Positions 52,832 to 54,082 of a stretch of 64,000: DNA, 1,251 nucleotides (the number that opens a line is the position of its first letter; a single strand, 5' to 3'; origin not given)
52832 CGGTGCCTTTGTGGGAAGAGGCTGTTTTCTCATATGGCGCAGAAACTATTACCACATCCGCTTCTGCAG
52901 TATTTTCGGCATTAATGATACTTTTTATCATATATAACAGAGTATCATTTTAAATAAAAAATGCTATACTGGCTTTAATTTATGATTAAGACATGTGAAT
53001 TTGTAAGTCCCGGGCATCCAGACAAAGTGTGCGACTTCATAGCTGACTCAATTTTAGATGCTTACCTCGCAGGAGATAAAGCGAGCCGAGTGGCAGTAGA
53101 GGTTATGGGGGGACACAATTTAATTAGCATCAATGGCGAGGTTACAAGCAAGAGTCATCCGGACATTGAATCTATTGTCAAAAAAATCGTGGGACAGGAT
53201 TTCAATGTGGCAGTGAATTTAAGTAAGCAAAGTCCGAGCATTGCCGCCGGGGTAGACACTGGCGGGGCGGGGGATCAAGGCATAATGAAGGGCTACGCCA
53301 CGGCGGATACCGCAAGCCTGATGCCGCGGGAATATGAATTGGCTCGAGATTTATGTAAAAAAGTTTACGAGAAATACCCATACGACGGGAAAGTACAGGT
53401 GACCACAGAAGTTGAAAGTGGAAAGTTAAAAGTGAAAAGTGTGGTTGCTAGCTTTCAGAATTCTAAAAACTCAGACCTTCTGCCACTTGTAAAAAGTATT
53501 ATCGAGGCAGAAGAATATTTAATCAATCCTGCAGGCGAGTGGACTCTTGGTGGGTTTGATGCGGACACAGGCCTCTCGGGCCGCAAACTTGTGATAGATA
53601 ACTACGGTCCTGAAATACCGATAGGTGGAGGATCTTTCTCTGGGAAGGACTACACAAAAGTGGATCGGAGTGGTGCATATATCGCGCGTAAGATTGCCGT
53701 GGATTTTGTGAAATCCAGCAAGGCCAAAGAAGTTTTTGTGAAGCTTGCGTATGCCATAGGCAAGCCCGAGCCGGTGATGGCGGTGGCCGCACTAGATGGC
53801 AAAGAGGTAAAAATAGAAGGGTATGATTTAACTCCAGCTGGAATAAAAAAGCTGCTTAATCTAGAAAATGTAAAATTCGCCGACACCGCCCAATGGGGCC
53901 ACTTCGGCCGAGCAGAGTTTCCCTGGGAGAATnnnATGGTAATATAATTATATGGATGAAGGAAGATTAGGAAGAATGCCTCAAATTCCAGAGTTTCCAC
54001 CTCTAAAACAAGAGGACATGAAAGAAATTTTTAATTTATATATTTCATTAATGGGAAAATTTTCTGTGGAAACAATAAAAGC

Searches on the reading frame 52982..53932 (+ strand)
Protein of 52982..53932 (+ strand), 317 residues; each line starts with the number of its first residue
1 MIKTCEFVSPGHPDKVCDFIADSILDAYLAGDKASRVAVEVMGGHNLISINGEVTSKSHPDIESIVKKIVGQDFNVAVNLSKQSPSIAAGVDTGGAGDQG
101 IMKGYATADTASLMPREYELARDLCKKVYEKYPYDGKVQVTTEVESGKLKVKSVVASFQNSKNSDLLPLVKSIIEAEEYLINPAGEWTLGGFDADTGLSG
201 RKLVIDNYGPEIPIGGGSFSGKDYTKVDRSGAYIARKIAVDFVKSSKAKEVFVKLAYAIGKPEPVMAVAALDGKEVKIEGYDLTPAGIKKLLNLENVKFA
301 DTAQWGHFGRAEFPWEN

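Call 21: search_protein_families(library=pfam, proteins=[window:52982-53932:+], max_evalue=0.001)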
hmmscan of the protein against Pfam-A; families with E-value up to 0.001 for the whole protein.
window:52982-53932:+ (317 aa): 3 families
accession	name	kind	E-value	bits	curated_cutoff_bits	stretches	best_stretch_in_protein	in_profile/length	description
PF02773.21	S-AdoMet_synt_C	-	2.7e-37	128.2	25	1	189-316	1-137/138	S-adenosylmethionine synthetase, C-terminal domain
PF00438.25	S-AdoMet_synt_N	-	6.4e-22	78.4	33.1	1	2-71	3-72/99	S-adenosylmethionine synthetase, N-terminal domain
PF02772.21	S-AdoMet_synt_M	-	2.9e-14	53.7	29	1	95-175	3-93/120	S-adenosylmethionine synthetase, central domain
